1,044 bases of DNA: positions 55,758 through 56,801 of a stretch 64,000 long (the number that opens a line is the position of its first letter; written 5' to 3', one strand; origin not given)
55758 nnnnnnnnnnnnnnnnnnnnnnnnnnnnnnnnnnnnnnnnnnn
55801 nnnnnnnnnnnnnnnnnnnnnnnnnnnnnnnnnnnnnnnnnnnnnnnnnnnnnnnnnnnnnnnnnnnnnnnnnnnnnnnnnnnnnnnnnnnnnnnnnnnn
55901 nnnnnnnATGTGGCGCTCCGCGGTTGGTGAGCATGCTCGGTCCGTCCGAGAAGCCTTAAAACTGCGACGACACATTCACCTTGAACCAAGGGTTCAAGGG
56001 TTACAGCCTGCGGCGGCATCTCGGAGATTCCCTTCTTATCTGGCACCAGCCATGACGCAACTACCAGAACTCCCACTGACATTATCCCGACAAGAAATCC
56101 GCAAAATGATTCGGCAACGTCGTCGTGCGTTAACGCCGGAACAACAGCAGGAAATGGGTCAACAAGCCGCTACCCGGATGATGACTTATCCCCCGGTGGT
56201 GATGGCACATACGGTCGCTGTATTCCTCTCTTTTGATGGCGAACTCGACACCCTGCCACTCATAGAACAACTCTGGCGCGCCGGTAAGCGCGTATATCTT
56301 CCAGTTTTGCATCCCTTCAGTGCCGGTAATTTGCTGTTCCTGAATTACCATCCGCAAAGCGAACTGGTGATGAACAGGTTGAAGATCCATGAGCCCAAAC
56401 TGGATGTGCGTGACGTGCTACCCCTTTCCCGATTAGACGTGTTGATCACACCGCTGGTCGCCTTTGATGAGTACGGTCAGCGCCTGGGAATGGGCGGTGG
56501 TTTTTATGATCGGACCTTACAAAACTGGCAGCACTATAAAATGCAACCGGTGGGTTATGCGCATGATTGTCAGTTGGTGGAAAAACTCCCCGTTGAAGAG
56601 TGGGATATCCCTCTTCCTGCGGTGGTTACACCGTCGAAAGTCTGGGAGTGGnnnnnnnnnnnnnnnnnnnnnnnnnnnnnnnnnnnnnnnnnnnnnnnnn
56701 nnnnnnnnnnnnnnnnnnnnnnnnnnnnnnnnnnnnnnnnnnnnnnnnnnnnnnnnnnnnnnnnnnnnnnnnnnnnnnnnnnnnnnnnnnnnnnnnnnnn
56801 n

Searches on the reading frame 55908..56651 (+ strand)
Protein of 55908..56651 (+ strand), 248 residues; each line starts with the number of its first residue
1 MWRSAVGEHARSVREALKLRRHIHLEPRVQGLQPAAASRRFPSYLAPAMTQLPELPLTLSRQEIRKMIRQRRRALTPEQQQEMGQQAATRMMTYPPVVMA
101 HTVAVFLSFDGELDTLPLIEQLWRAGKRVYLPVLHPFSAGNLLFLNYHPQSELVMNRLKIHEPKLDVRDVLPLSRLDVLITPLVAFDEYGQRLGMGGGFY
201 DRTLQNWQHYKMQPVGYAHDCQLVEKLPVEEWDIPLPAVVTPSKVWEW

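Call 5: search_protein_families(library=pfam, proteins=[window:55908-56651:+], max_evalue=0.01)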
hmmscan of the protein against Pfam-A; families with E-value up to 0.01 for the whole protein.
window:55908-56651:+ (248 aa): 1 family
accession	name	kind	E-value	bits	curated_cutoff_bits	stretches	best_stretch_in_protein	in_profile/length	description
PF01812.26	5-FTHF_cyc-lig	-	5.4e-47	160.6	27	1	61-242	1-186/186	5-formyltetrahydrofolate cyclo-ligase family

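Call 6: search_protein_families(library=ncbifam, proteins=[window:55908-56651:+], max_evalue=0.01)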
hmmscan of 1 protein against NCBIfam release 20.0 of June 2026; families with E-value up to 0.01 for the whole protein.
window:55908-56651:+ (248 aa): 2 families
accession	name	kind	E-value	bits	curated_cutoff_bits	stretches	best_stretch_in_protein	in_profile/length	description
NF007661.0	PRK10333.1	equivalog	8e-134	443.6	343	1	52-248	2-198/198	5-formyltetrahydrofolate cyclo-ligase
TIGR02727.1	MTHFS_bact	equivalog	3.5e-52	177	84.9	1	61-242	1-182/182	5-formyltetrahydrofolate cyclo-ligase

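Call 11: find_homologous_proteins(query=window:56052-56651:+, max_evalue=1e-10)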
Query window:56052-56651:+ (200 aa): 5446 proteins with E <= 1e-10 among 5617 candidates; the best 120 are listed.
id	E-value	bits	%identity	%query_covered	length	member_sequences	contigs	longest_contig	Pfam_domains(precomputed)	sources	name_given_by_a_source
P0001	1.5e-130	451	100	100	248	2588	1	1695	PF01812.27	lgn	-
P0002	1.1e-118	413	98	91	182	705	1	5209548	PF01812.27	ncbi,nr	ncbi:putative ligase [Escherichia coli ED1a]|nr:putative ligase [Escherichia coli ED1a]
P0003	1.3e-111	389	86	100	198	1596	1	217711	PF01812.27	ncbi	ncbi:TPA: 5-formyltetrahydrofolate cyclo-ligase [Salmonella enterica]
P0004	1.9e-111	389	87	100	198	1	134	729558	PF01812.27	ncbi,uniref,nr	ncbi:5-formyltetrahydrofolate cyclo-ligase [Salmonella enterica subsp. enterica serovar Putten]|unir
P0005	6.3e-111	387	86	100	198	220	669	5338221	PF01812.27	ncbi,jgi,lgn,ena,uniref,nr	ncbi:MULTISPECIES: 5-formyltetrahydrofolate cyclo-ligase [Citrobacter]|uniref:5-formyltetrahydrofola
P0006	8.5e-111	387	86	100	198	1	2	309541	PF01812.27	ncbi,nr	ncbi:5-formyltetrahydrofolate cyclo-ligase [Salmonella enterica]|nr:5-formyltetrahydrofolate cyclo-l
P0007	1.0e-110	386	86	100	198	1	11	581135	PF01812.27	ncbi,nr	ncbi:5-formyltetrahydrofolate cyclo-ligase [Salmonella enterica subsp. enterica serovar Ajiobo]|nr:5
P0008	2.6e-110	385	86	100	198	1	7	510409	PF01812.27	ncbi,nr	ncbi:5-formyltetrahydrofolate cyclo-ligase [Salmonella enterica subsp. enterica serovar Schwarzengru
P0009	3.6e-110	385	86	100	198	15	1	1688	PF01812.27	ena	-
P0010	3.8e-110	385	85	100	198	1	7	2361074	PF01812.27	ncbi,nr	ncbi:TPA: 5-formyltetrahydrofolate cyclo-ligase [Salmonella enterica subsp. enterica serovar Javiana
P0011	3.8e-110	385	85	100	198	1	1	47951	PF01812.27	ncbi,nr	ncbi:5-formyltetrahydrofolate cyclo-ligase [Salmonella enterica]|nr:5-formyltetrahydrofolate cyclo-l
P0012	6.7e-110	384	85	100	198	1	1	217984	PF01812.27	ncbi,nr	ncbi:5-formyltetrahydrofolate cyclo-ligase [Salmonella enterica]|nr:5-formyltetrahydrofolate cyclo-l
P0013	1.2e-109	383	85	100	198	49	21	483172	PF01812.27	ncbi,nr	ncbi:5-formyltetrahydrofolate cyclo-ligase [Salmonella enterica]|nr:5-formyltetrahydrofolate cyclo-l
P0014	1.8e-109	382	85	100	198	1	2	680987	PF01812.27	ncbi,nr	ncbi:5-formyltetrahydrofolate cyclo-ligase [Salmonella enterica]|nr:5-formyltetrahydrofolate cyclo-l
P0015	5.5e-109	381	84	100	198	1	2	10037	PF01812.27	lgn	-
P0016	1.3e-108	380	85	100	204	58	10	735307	PF01812.27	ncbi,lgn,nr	ncbi:5-formyltetrahydrofolate cyclo-ligase [Salmonella enterica]|nr:5-formyltetrahydrofolate cyclo-l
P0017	2.1e-108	379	86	96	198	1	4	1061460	PF01812.27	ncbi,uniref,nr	ncbi:5-formyltetrahydrofolate cyclo-ligase [Citrobacter amalonaticus]|uniref:5-formyltetrahydrofolat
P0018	2.2e-108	379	85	100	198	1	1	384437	PF01812.27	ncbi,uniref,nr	ncbi:5-formyltetrahydrofolate cyclo-ligase [Salmonella enterica subsp. enterica serovar Anatum]|unir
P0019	3.0e-107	375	83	100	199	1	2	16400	PF01812.27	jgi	jgi:5-formyltetrahydrofolate cyclo-ligase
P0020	3.4e-107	375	84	100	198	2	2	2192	PF01812.27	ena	-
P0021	4.7e-107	375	82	100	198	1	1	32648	PF01812.27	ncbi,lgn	-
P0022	2.7e-106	372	81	100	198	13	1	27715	PF01812.27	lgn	-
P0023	2.9e-106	372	83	88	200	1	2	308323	PF01812.27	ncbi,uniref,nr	ncbi:5-formyltetrahydrofolate cyclo-ligase [Superficieibacter electus]|uniref:5-formyltetrahydrofola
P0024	3.0e-106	372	84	100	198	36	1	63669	PF01812.27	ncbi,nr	ncbi:TPA: 5-formyltetrahydrofolate cyclo-ligase [Salmonella enterica]|nr:5-formyltetrahydrofolate cy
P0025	3.5e-106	372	84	96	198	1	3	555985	PF01812.27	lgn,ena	-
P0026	3.9e-106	372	81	100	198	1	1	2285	PF01812.27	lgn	-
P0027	4.2e-106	371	82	100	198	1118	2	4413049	PF01812.27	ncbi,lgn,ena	-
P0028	4.2e-106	371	82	100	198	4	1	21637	PF01812.27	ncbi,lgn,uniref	ncbi:5-formyltetrahydrofolate cyclo-ligase [Kosakonia oryzendophytica]|uniref:5-formyltetrahydrofola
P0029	5.7e-106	371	82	100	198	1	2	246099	PF01812.27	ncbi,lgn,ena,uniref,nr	ncbi:5-formyltetrahydrofolate cyclo-ligase [Kosakonia sacchari]|uniref:5-formyltetrahydrofolate cycl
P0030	6.4e-106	371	89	100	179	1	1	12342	PF01812.27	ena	-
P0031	6.6e-106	371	83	100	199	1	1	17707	PF01812.27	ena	-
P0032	8.9e-106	370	83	96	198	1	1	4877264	PF01812.27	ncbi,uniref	ncbi:5-formyltetrahydrofolate cyclo-ligase [Superficieibacter sp. BNK-5]|uniref:5-formyltetrahydrofo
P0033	1.0e-105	370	81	100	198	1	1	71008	PF01812.27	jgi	-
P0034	1.2e-105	370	83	96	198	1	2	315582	PF01812.27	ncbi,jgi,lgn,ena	-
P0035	1.5e-105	370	82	100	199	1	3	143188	PF01812.27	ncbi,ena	-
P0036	2.4e-105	369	85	88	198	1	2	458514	PF01812.27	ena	-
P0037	2.5e-105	369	82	100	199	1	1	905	PF01812.27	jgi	jgi:5-formyltetrahydrofolate cyclo-ligase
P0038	2.9e-105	369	84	100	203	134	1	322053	PF01812.27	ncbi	ncbi:MAG: 5-formyltetrahydrofolate cyclo-ligase [Citrobacter telavivensis]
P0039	3.1e-105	369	82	100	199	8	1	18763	PF01812.27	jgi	jgi:5-formyltetrahydrofolate cyclo-ligase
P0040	3.3e-105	368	84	96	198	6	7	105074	PF01812.27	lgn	-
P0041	3.3e-105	368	82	100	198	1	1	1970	PF01812.27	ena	-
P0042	3.6e-105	368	82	100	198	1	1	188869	PF01812.27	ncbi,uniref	ncbi:5-formyltetrahydrofolate cyclo-ligase [Vagococcus sp. WN89Y]|uniref:5-formyltetrahydrofolate cy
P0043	4.0e-105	368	83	96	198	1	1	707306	PF01812.27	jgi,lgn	-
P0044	4.7e-105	368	80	100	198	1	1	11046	PF01812.27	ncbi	ncbi:MAG: 5-formyltetrahydrofolate cyclo-ligase [Leclercia sp.]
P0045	5.1e-105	368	80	100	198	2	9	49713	PF01812.27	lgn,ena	-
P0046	5.6e-105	368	87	91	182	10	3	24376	PF01812.27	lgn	-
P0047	6.3e-105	368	81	100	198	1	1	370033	PF01812.27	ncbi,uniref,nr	ncbi:5-formyltetrahydrofolate cyclo-ligase [Kluyvera genomosp. 1]|uniref:5-formyltetrahydrofolate cy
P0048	6.3e-105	368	84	96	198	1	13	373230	PF01812.27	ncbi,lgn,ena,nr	ncbi:MAG: 5-formyltetrahydrofolate cyclo-ligase [Enterobacteriaceae bacterium]|nr:5-formyltetrahydro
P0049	6.5e-105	368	87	91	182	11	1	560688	PF01812.27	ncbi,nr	ncbi:5-formyltetrahydrofolate cyclo-ligase [Citrobacter freundii]|nr:5-formyltetrahydrofolate cyclo-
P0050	7.1e-105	367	82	100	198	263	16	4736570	PF01812.27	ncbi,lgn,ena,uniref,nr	ncbi:5-formyltetrahydrofolate cyclo-ligase [Enterobacter kobei]|uniref:5-formyltetrahydrofolate cycl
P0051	1.0e-104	367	82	100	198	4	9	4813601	PF01812.27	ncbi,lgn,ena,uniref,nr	ncbi:5-formyltetrahydrofolate cyclo-ligase [Enterobacter cancerogenus]|uniref:5-formyltetrahydrofola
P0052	1.1e-104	367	82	100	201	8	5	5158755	PF01812.27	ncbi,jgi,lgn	ncbi:5-formyltetrahydrofolate cyclo-ligase [Phytobacter sp. AG2a]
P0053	1.1e-104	367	87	91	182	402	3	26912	PF01812.27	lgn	-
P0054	1.2e-104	367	81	100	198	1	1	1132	PF01812.27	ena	-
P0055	1.2e-104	367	82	100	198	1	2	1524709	PF01812.27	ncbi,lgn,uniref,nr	ncbi:5-formyltetrahydrofolate cyclo-ligase [Enterobacter sp. BIGb0383]|uniref:5-formyltetrahydrofola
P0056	1.2e-104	367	87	91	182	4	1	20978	PF01812.27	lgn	-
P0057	1.3e-104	367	83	100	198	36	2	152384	PF01812.27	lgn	-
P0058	2.6e-104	366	87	91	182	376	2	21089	PF01812.27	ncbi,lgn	-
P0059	3.0e-104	365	82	100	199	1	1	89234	PF01812.27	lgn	-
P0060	3.2e-104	365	81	100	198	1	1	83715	PF01812.27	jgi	jgi:5-formyltetrahydrofolate cyclo-ligase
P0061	3.5e-104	365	83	96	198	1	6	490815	PF01812.27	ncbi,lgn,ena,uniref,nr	ncbi:5-formyltetrahydrofolate cyclo-ligase [Superficieibacter sp. 1612_C1]|uniref:5-formyltetrahydro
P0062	3.6e-104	365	81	100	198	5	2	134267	PF01812.27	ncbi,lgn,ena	-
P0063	3.8e-104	365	83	96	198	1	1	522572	PF01812.27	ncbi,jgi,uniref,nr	ncbi:5-formyltetrahydrofolate cyclo-ligase [Superficieibacter sp.]|uniref:5-formyltetrahydrofolate c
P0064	4.7e-104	365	81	100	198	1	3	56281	PF01812.27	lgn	-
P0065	6.7e-104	364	84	95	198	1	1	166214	PF01812.27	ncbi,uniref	ncbi:MAG: 5-formyltetrahydrofolate cyclo-ligase [Kluyvera sp.]|uniref:5-formyltetrahydrofolate cyclo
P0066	6.9e-104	364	80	100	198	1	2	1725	PF01812.27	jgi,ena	-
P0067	7.2e-104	364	83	96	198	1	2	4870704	PF01812.27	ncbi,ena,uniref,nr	ncbi:5-formyltetrahydrofolate cyclo-ligase [Superficieibacter sp. HKU1]|uniref:5-formyltetrahydrofol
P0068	8.4e-104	364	81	100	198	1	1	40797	PF01812.27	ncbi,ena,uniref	ncbi:5-formyltetrahydrofolate cyclo-ligase [Enterobacter cancerogenus]|uniref:5-formyltetrahydrofola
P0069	9.8e-104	364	82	100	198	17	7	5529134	PF01812.27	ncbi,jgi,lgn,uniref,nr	ncbi:TPA: 5-formyltetrahydrofolate cyclo-ligase [Kluyvera intermedia]|uniref:5-formyltetrahydrofolat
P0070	1.2e-103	363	81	100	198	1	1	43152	PF01812.27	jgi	jgi:5-formyltetrahydrofolate cyclo-ligase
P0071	1.2e-103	363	80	100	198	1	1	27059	PF01812.27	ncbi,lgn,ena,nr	ncbi:MAG TPA: 5-formyltetrahydrofolate cyclo-ligase [Enterobacteriaceae bacterium]|nr:5-formyltetrah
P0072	1.6e-103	363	80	100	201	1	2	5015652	PF01812.27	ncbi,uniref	ncbi:5-formyltetrahydrofolate cyclo-ligase [Yokenella regensburgei]|uniref:5-formyltetrahydrofolate 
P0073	1.7e-103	363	80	100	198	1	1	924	PF01812.27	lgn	-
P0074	2.4e-103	362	82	100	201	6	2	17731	PF01812.27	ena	-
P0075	2.5e-103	362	82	100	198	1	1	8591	PF01812.27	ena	-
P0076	2.7e-103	362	86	91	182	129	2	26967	PF01812.27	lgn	-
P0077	2.7e-103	362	77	100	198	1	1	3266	PF01812.27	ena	-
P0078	3.4e-103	362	82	100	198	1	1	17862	PF01812.27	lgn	-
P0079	3.7e-103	362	80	100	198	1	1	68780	PF01812.27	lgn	-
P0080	4.3e-103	362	86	91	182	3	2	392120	PF01812.27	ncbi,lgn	-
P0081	4.3e-103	362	80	100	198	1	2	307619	PF01812.27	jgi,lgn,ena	-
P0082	4.4e-103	362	80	100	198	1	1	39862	PF01812.27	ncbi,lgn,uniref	ncbi:5-formyltetrahydrofolate cyclo-ligase [Phytobacter sp. V91]|uniref:5-formyltetrahydrofolate cyc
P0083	5.4e-103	361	80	100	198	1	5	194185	PF01812.27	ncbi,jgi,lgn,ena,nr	ncbi:MAG: 5-formyltetrahydrofolate cyclo-ligase [Proteobacteria bacterium]|nr:5-formyltetrahydrofola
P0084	5.6e-103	361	80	100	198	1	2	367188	PF01812.27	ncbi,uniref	ncbi:5-formyltetrahydrofolate cyclo-ligase [Huaxiibacter chinensis]|uniref:5-formyltetrahydrofolate 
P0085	6.3e-103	361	82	88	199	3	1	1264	PF01812.27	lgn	-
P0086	7.9e-103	361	81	100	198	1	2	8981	PF01812.27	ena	-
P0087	8.1e-103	361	83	95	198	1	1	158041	PF01812.27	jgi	jgi:5-formyltetrahydrofolate cyclo-ligase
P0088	1.0e-102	360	82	100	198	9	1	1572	PF01812.27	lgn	-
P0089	1.1e-102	360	82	100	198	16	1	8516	PF01812.27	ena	-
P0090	1.6e-102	360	83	95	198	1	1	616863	PF01812.27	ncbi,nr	ncbi:5-formyltetrahydrofolate cyclo-ligase [Enterobacteriaceae bacterium RIT691]|nr:5-formyltetrahyd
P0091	1.7e-102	360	80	100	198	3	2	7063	PF01812.27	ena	-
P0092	1.7e-102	360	86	91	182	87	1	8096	PF01812.27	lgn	-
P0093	1.9e-102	360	80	100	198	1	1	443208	PF01812.27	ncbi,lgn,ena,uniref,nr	ncbi:5-formyltetrahydrofolate cyclo-ligase [Lelliottia sp. WAP21]|uniref:5-formyltetrahydrofolate cy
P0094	1.9e-102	360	80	100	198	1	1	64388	PF01812.27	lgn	-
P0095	2.3e-102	359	84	88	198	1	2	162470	PF01812.27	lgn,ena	-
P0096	2.7e-102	359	80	100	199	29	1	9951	PF01812.27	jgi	jgi:5-formyltetrahydrofolate cyclo-ligase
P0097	2.8e-102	359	80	100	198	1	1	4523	PF01812.27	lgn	-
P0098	3.1e-102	359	86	91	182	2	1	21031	PF01812.27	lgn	-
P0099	3.2e-102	359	83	88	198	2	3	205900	PF01812.27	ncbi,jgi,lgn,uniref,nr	ncbi:5-formyltetrahydrofolate cyclo-ligase [Enterobacter asburiae]|uniref:5-formyltetrahydrofolate c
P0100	4.1e-102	358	81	100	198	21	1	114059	PF01812.27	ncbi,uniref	ncbi:5-formyltetrahydrofolate cyclo-ligase [Phytobacter sp. RSE-02]|uniref:5-formyltetrahydrofolate 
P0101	6.0e-102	358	82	96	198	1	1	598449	PF01812.27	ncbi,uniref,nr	ncbi:5-formyltetrahydrofolate cyclo-ligase [Klebsiella sp. RIT-PI-d]|uniref:5-formyltetrahydrofolate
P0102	6.1e-102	358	80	100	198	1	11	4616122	PF01812.27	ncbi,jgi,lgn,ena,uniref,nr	ncbi:5-formyltetrahydrofolate cyclo-ligase [Enterobacteriaceae bacterium 155047]|uniref:5-formyltetr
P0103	6.5e-102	358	81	100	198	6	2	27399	PF01812.27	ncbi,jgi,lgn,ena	-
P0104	6.5e-102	358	81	100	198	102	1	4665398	PF01812.27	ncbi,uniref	ncbi:5-formyltetrahydrofolate cyclo-ligase [Kosakonia cowanii]|uniref:5-formyltetrahydrofolate cyclo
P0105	6.6e-102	358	80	100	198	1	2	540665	PF01812.27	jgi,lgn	jgi:5-formyltetrahydrofolate cyclo-ligase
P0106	7.9e-102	357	81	100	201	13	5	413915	PF01812.27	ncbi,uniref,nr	ncbi:5-formyltetrahydrofolate cyclo-ligase [Trabulsiella odontotermitis]|uniref:5-formyltetrahydrofo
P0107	7.9e-102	357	80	100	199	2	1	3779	PF01812.27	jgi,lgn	jgi:5-formyltetrahydrofolate cyclo-ligase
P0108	8.4e-102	357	81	100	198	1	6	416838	PF01812.27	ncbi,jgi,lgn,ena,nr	ncbi:MAG: 5-formyltetrahydrofolate cyclo-ligase [Enterobacteriaceae bacterium]|nr:5-formyltetrahydro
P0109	8.6e-102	357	82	96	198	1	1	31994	PF01812.27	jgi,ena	-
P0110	1.1e-101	357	80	100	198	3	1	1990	PF01812.27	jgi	-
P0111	1.2e-101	357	81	96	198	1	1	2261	PF01812.27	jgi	-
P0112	1.2e-101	357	81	100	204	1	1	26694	PF01812.27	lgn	-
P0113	1.2e-101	357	83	88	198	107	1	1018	PF01812.27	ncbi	-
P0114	1.4e-101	357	81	96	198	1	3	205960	PF01812.27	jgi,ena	-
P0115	1.4e-101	357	81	100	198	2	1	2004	PF01812.27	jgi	jgi:5-formyltetrahydrofolate cyclo-ligase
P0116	1.4e-101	357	74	100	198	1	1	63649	PF01812.27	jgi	jgi:5-formyltetrahydrofolate cyclo-ligase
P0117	1.5e-101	357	80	88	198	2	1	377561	PF01812.27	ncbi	-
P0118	1.5e-101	357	81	100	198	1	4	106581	PF01812.27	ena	-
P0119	1.5e-101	357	75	100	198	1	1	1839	PF01812.27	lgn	-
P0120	1.6e-101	356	82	88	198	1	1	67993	PF01812.27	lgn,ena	-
